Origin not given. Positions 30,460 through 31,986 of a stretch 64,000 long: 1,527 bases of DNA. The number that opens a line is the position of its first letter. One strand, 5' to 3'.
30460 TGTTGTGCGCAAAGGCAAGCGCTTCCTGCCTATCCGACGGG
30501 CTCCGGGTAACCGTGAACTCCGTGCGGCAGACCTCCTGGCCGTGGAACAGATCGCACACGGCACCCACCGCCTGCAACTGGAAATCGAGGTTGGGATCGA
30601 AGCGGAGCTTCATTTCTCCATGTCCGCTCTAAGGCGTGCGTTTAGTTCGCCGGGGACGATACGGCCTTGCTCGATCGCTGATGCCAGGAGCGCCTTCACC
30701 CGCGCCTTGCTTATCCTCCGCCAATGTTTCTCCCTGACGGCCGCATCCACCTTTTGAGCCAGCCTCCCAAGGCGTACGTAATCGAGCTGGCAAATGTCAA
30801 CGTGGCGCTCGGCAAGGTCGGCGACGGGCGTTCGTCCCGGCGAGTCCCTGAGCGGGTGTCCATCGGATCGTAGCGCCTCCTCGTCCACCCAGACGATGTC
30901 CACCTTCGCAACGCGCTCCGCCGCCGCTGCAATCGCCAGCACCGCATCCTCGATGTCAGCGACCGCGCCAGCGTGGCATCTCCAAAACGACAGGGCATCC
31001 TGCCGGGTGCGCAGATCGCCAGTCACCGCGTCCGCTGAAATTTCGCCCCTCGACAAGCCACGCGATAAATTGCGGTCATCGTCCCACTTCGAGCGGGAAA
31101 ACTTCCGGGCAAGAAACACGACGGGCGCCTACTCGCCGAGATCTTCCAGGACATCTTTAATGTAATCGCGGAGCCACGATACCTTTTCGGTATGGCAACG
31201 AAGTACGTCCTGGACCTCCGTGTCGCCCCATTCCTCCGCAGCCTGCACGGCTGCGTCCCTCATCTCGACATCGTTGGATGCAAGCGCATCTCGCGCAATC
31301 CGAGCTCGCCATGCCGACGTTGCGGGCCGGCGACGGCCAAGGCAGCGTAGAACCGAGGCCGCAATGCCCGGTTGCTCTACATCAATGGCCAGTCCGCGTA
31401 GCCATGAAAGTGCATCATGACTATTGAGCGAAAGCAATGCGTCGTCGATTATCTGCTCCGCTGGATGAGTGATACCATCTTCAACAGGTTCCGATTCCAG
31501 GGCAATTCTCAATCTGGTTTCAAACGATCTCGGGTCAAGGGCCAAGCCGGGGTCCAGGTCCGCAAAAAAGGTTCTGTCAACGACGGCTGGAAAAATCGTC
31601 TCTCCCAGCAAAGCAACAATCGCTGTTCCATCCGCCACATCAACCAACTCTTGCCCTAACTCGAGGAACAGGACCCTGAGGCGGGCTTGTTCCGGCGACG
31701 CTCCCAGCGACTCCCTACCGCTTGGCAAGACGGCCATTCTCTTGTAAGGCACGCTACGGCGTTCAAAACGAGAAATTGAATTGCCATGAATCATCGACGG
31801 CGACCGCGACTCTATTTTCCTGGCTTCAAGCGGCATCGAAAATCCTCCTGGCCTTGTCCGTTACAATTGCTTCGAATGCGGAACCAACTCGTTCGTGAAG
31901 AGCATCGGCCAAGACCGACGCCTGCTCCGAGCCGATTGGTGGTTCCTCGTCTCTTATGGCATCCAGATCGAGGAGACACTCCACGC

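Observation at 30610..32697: Three-gene cassette of unknown function wedged between mod and res and translationally chained to res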

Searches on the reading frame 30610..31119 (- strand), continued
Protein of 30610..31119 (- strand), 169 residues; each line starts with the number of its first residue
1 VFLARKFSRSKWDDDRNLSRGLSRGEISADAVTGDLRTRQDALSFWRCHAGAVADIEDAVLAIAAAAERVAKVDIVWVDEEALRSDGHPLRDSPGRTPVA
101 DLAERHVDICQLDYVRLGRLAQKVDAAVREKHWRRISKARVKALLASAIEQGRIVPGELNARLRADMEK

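Call 61: search_dna_similar(query=L161:2400-2930:+, collection=phages, mode=protein, max_evalue=0.001)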
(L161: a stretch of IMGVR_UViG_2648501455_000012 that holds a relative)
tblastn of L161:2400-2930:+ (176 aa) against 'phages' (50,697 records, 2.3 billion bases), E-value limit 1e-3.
Records with a match: 11; places in all: 11; records where one place covers at least 80% of the query: 0.
Best place of each record, by identity: <60% 11.
By first word of the organism name: Acinetobacter 11.
By host as written in the record: Acinetobacter baumannii 5; Acinetobacter baumannii YMC/09/02/B1251 2; Acinetobacter baumannii Ab105 1; Acinetobacter baumannii MDR-TJ 1; - 1; Acinetobacter sp. 1.
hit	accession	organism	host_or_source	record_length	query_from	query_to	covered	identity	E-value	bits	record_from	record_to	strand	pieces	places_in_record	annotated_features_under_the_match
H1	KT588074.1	Acinetobacter phage Ab105-1phi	Acinetobacter baumannii Ab105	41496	1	128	73%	32.9%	2e-12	70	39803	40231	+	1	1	hypothetical protein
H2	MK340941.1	Acinetobacter phage AbTJ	Acinetobacter baumannii MDR-TJ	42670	1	128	73%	32.9%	2e-12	70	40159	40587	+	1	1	hypothetical protein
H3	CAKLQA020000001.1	Acinetobacter phage MD-2021a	not known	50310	1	128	73%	32.9%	2e-12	70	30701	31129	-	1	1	Uncharacterised protein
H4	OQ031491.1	Acinetobacter phage MRostami-2023a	Acinetobacter sp.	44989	1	40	23%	45.1%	8e-4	45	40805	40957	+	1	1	record has no annotation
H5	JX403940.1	Acinetobacter phage YMC/09/02/B1251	Acinetobacter baumannii YMC/09/02/B1251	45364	1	40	23%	45.1%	8e-4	45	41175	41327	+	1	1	hypothetical protein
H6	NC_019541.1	Acinetobacter phage YMC/09/02/B1251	Acinetobacter baumannii YMC/09/02/B1251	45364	1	40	23%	45.1%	8e-4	45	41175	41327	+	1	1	hypothetical protein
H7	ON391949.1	Acinetobacter phage YC#06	Acinetobacter baumannii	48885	1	40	23%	45.1%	8e-4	45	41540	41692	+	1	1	hypothetical protein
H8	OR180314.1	Acinetobacter phage A3926.3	Acinetobacter baumannii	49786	1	40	23%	45.1%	8e-4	45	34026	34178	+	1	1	hypothetical protein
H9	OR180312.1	Acinetobacter phage A1626.2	Acinetobacter baumannii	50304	1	40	23%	45.1%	8e-4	45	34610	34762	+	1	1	hypothetical protein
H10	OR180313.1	Acinetobacter phage A2490.3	Acinetobacter baumannii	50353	1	40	23%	45.1%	8e-4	45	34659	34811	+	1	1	hypothetical protein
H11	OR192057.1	Acinetobacter phage A785.1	Acinetobacter baumannii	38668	3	40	22%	46.9%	5e-4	45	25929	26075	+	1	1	none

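Call 62: get_annotated_region(hit=H1, flank=4000)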
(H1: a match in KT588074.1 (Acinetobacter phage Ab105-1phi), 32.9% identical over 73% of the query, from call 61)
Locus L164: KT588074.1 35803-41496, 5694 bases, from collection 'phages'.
description: Acinetobacter phage Ab105-1phi, complete genome.
organism: Acinetobacter phage Ab105-1phi (NCBI taxid 1718840)
taxonomy: Viruses; Duplodnaviria; Heunggongvirae; Uroviricota; Caudoviricetes
host: Acinetobacter baumannii Ab105; source: -; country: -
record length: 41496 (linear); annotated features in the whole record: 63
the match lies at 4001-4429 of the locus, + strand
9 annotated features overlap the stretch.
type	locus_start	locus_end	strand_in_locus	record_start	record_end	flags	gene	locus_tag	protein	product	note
CDS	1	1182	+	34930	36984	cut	-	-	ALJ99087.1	tail fiber protein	*col: 1; *functional_group: Phage tail fiber proteins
CDS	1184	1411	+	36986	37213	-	-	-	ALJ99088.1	hypothetical protein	-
CDS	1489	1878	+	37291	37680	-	-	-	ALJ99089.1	hypothetical protein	hypothetical protein [Acinetobacter phage Bphi-B1251] YP_007010631.1; FIG00350821: hypothetical protein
CDS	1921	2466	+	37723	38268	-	-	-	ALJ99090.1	secretion activator protein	hypothetical protein [Acinetobacter phage Bphi-B1251] YP_007010632.1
CDS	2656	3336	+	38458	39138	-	-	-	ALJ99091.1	hypothetical protein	hypothetical protein [Acinetobacter phage Bphi-B1251] YP_007010633.1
CDS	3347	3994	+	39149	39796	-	-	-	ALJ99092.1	hypothetical protein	hypothetical protein [Acinetobacter phage Bphi-B1251] YP_007010634.1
CDS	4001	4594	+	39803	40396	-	-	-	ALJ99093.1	hypothetical protein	hypothetical protein [Acinetobacter phage Bphi-B1251] YP_007010635.1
CDS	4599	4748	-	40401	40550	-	-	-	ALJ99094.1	lesion bypass DNA polymerase V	UmuC; Error-prone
CDS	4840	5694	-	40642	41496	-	-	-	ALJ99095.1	transposase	transposase insF [Escherichia coli CFT073] NP_755450.1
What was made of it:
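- A post-lysis triad in Acinetobacter phage Ab105-1phi (calls 61, 62).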

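Call 72: search_protein_families(library=pfam, proteins=[L018:1596-4745:+, L018:4915-5640:+, L018:5637-8441:+, L036:10520-12592:+, L069:14025-18059:-, L033:4113-5354:-, L038:1341-3302:+, L019:10535-10831:+, L001:7018-8706:-], max_evalue=0.001)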
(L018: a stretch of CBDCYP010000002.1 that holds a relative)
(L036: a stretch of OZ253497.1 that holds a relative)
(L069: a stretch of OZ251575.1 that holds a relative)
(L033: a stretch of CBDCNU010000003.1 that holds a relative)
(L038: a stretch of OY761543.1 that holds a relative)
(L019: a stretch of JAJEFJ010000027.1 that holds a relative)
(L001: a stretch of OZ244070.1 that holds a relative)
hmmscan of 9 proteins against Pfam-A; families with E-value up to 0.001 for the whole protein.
L018:1596-4745:+ (1049 aa): 1 family
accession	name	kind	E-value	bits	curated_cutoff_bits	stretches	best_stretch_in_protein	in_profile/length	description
PF04851.21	ResIII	-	1e-06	29.2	22.5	1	129-371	8-162/164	Type III restriction enzyme, res subunit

L018:4915-5640:+ (241 aa): 1 family
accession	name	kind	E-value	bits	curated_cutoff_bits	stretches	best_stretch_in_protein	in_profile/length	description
PF01936.24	NYN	-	1.6e-08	35.6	24.2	1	156-205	73-124/145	NYN domain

L018:5637-8441:+ (934 aa): 1 family
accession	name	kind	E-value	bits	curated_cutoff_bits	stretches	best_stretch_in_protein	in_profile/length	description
PF01555.25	N6_N4_Mtase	-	6.4e-30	105.2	26.7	1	161-488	1-217/221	DNA methylase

L036:10520-12592:+ (690 aa): 10 families
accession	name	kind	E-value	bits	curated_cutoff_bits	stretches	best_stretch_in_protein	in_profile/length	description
PF00580.27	UvrD-helicase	-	8.8e-18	65.4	23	1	233-477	2-254/271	UvrD/REP helicase N-terminal domain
PF13361.12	UvrD_C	-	2.5e-17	63.7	25.6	1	606-676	284-346/350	UvrD-like helicase C-terminal domain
PF13245.12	AAA_19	-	1.6e-09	38.5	25.1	1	238-475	3-130/134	AAA domain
PF13538.12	UvrD_C_2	-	2.7e-08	34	27.4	0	653-675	27-51/52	UvrD-like helicase C-terminal domain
PF13604.12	AAA_30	-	1.6e-06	28.4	27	0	232-300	2-71/191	AAA domain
PF13191.12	AAA_16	-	0.00017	22.5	32.6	0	250-462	29-160/167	AAA ATPase domain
PF02562.22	PhoH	-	0.00019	21.5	27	0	250-283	24-57/205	PhoH-like protein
PF01443.25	Viral_helicase1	-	0.00024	21.4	21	0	612-674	179-225/228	Viral superfamily 1 RNA helicase core domain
PF09848.15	SLFN-g3_helicase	-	0.00039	20.3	24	0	250-295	6-51/354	Schlafen group 3, DNA/RNA helicase domain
PF13481.12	AAA_25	-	0.00067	19.8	27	0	235-297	21-93/195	AAA domain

L069:14025-18059:- (1344 aa): 1 family
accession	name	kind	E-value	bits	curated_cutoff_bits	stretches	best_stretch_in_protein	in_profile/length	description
PF07669.17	Eco57I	-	1.3e-13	51.8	25.3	1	664-856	2-88/171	Eco57I restriction-modification methylase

L033:4113-5354:- (413 aa): 2 families
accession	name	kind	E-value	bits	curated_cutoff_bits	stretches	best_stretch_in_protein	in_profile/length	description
PF13635.12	DUF4143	-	6.2e-33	114.2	28.1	1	186-347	2-160/160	Domain of unknown function (DUF4143)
PF13173.12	AAA_14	-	1.2e-14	54.9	27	1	38-115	52-129/129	AAA domain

L038:1341-3302:+ (653 aa): 1 family
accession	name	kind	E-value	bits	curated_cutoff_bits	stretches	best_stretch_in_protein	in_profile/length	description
PF00496.27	SBP_bac_5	-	4.1e-52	177.9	32.4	1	153-538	1-355/368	Bacterial extracellular solute-binding proteins, family 5 Middle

L019:10535-10831:+ (98 aa): 8 families
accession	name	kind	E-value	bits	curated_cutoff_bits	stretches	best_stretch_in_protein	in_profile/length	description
PF13744.12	HTH_37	-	6.8e-23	80.7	27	1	13-89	2-79/80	Helix-turn-helix domain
PF01381.28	HTH_3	-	1.8e-10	41.2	23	1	33-84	1-51/55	Helix-turn-helix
PF13560.12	HTH_31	-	1.5e-07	32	27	1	39-86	12-59/64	Helix-turn-helix domain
PF04545.22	Sigma70_r4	-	4.8e-06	26.4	24.1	1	39-61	18-40/50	Sigma-70, region 4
PF12844.13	HTH_19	-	8e-06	26.1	30.2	1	33-84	4-54/64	Helix-turn-helix domain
PF17762.8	HTH_ParB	-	0.00035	21.1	22.6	1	32-61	11-40/102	ParB HTH domain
PF12802.13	MarR_2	-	0.00057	20.4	27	0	39-63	16-42/61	MarR family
PF13384.12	HTH_23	-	0.00089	19.5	24.6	0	32-60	10-36/50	Homeodomain-like domain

L001:7018-8706:- (562 aa): 0 families
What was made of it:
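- In Dehalococcoidia the cassette again lies directly after a different N6_N4 MTase (call 72).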

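Call 73: find_encoding_contigs(protein=window:30610-31119:-, flank=1000, max_places=3)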
Protein window:30610-31119:- (169 aa): no gene with exactly this product is on record in the collection.

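Call 75: find_encoding_contigs(protein=P0001, flank=1500, max_places=3)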
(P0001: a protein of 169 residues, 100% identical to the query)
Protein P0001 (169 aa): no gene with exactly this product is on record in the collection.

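Call 77: list_cluster_members(proteins=[P0001, P0121, P0241])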
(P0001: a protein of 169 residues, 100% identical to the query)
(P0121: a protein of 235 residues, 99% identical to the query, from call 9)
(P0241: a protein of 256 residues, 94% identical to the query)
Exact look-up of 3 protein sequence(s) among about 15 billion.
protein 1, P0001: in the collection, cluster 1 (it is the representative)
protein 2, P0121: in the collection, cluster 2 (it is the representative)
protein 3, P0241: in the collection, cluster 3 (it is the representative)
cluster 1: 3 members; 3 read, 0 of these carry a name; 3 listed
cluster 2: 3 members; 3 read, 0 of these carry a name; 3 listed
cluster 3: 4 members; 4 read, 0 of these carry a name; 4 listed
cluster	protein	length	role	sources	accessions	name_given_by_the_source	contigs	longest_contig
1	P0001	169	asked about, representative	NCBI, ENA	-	-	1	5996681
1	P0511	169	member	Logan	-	-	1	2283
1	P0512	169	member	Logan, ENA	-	-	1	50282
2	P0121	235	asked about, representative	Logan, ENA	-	-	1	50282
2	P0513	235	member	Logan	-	-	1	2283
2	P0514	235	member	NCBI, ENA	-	-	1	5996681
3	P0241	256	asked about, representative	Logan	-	-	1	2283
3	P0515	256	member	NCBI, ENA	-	-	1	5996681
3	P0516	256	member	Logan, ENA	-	-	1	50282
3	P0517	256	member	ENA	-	-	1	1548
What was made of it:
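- Tried and rejected: Exact-sequence look-ups to identify the source organism failed (calls 73, 75, 77).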

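Call 98: search_dna_similar(query=L161:2400-2930:+, collection=plasmids, mode=protein, max_evalue=0.001, max_rows=12)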
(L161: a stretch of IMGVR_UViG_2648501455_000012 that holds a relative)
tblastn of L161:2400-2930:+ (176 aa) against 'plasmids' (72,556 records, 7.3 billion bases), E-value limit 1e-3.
Records with a match: 9; places in all: 9; records where one place covers at least 80% of the query: 0.
Best place of each record, by identity: <60% 9.
By first word of the organism name: Acinetobacter 4; Klebsiella 3; Enterobacter 2.
By predicted mobility (MOB-suite, as given by PLSDB): mobilizable 5; non-mobilizable 3; conjugative 1.
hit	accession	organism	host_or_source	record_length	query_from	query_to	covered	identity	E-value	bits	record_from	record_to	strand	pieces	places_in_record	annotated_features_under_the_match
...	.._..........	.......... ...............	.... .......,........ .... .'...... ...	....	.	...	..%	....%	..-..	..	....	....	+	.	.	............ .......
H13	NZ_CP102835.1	Klebsiella pneumoniae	Homo sapiens,sputum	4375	3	119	66%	39.7%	2e-14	77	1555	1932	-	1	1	hypothetical protein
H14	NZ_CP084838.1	Klebsiella pneumoniae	Water,Whole organism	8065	3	119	66%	39.7%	2e-14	77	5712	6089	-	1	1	hypothetical protein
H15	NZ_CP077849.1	Acinetobacter baumannii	Homo sapiens,Rectal swab_P28_BU14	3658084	1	128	73%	32.9%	6e-12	70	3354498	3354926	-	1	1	none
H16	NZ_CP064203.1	Acinetobacter baumannii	Homo sapiens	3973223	1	128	73%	32.9%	6e-12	70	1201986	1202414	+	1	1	none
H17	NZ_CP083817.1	Enterobacter asburiae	Homo sapiens,sputum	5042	1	120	68%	28.2%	7e-8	58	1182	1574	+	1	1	hypothetical protein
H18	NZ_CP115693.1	Enterobacter hormaechei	Homo sapiens,Tracheal Aspirate/Wash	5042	1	120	68%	28.2%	7e-8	58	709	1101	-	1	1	hypothetical protein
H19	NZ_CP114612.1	Acinetobacter sp. YWS30-1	soil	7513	3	114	64%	30.3%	2e-5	51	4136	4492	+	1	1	hypothetical protein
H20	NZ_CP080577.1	Acinetobacter lwoffii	cell culture,permafrost, Kolyma lowland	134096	3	114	64%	30.3%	2e-5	51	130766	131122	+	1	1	hypothetical protein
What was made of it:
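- Tried and rejected: Only the more distant prophage C recovered phage and plasmid hits (calls 61, 98).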

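Call 106: search_protein_families(library=padloc, proteins=[L164:2656-3336:+, L164:3347-3994:+, L164:4001-4594:+], max_evalue=0.1)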
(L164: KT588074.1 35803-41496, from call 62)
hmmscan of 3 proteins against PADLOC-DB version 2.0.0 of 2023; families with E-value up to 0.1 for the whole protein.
L164:2656-3336:+ (226 aa): 0 families

L164:3347-3994:+ (215 aa): 0 families

L164:4001-4594:+ (197 aa): 0 families

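Call 107: search_protein_families(library=pfam, proteins=[L164:2656-3336:+, L164:3347-3994:+, L164:4001-4594:+, L161:1044-1781:+, L161:1774-2397:+], max_evalue=0.1)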
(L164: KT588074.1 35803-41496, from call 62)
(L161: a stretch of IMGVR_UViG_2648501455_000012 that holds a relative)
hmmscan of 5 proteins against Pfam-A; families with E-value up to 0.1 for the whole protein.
L164:2656-3336:+ (226 aa): 0 families

L164:3347-3994:+ (215 aa): 2 families
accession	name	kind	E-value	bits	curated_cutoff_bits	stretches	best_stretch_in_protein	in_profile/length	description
PF07700.20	HNOB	-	0.054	13.8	25.5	1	59-149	11-97/163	Haem-NO-binding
PF21594.4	UBA_MELK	-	0.094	13.2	27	0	103-134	8-39/43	Maternal embryonic leucine zipper kinase, UBA domain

L164:4001-4594:+ (197 aa): 1 family
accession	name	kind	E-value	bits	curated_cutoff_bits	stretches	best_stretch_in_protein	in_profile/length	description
PF24090.1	DUF7375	-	0.059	14.1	27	0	7-77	3-72/118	Family of unknown function (DUF7375)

L161:1044-1781:+ (245 aa): 0 families

L161:1774-2397:+ (207 aa): 0 families

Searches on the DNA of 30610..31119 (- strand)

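Call 97: search_dna_similar(query=L161:1044-2930:+, collection=ecoli_genomes, mode=distant, max_rows=8)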
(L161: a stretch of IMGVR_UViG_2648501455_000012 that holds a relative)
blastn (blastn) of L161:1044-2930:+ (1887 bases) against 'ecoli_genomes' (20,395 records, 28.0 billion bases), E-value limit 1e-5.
No match.
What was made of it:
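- Tried and rejected: The E. coli genome collection gave no match (call 97).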

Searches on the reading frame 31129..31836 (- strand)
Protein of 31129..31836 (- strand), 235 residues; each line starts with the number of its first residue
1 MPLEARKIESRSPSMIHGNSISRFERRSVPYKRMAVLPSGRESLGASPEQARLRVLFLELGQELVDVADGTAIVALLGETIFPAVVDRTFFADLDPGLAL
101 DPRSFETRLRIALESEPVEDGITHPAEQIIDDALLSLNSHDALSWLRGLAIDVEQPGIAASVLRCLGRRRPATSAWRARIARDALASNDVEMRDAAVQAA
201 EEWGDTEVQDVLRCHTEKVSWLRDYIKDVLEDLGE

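Call 3: search_protein_families(library=pfam, proteins=[window:31129-31836:-], max_evalue=0.1)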
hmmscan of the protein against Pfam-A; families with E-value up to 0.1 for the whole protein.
window:31129-31836:- (235 aa): 2 families
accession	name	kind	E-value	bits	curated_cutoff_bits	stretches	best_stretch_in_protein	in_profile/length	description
PF13646.12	HEAT_2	-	0.0053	17.5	27.7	0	183-213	6-37/88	HEAT repeats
PF25439.1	TPR_CFAP46_N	-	0.074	13.2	27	0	150-223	56-123/157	CFAP46, N-terminal TPR repeats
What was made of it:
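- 31129..31836 (-): Gene B: 235 aa. It has a conserved C-terminal ~130-aa helical, HEAT-like domain (residues ~105-235) and a poorly conserved N-terminal extension. It is a core component. HEAT_2 match below threshold (call 3).
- Checked: B: 31129..31836 (-), 235 aa. Its only hit is a sub-threshold HEAT_2 match of 17.5 bits against a cutoff of 27.7 (call 3).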

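Call 4: search_protein_families(library=ncbifam, proteins=[window:31129-31836:-], max_evalue=0.1)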
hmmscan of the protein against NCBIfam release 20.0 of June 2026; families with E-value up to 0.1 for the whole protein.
window:31129-31836:- (235 aa): 0 families

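Call 5: search_protein_families(library=padloc, proteins=[window:31129-31836:-], max_evalue=0.1)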
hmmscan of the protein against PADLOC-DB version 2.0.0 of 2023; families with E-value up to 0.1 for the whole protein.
window:31129-31836:- (235 aa): 0 families

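Call 9: find_homologous_proteins(query=window:31129-31836:-)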
Query window:31129-31836:- (235 aa): 227 proteins with E <= 0.001 among 2918 candidates; the best 120 are listed.
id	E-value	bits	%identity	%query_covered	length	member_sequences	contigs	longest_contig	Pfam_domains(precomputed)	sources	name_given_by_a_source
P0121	5.0e-145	499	99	100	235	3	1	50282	-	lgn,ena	-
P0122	2.8e-74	267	59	100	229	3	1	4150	-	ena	-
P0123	3.6e-64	234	59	85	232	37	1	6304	-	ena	-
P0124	2.2e-63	232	51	97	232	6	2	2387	-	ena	-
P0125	4.1e-63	231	57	86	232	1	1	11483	-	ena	-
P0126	5.9e-63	230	54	90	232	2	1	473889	-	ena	-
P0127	9.2e-63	230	51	97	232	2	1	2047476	-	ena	-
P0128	9.7e-61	223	50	100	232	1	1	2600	-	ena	-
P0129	1.5e-60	223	50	97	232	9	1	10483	-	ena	-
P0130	2.5e-60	222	56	86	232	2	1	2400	-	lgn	-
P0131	2.5e-59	219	56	85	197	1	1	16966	-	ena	-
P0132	1.2e-57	213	55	86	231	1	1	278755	-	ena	-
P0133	1.8e-57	212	56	85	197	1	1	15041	-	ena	-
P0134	6.1e-56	208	48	97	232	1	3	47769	-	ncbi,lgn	-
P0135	6.8e-56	207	56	84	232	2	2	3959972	-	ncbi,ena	-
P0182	3.1e-39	153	45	85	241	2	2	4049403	PF13646.13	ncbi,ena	-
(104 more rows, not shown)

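Call 20: search_protein_families(library=phrogs, proteins=[window:31129-31836:-], max_evalue=1)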
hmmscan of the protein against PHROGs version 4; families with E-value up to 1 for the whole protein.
window:31129-31836:- (235 aa): 2 families
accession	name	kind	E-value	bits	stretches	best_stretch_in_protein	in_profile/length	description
phrog_22092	-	unknown function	0.011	16.4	1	143-155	14-26/44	-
phrog_21208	-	unknown function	0.014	16.2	1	188-233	168-214/217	-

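Call 94: search_solved_structures(query=A4, max_evalue=10)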
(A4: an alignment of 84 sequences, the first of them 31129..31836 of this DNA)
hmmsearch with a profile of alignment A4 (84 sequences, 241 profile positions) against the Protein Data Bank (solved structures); distinct sequences matched with E-value up to 10: 0.
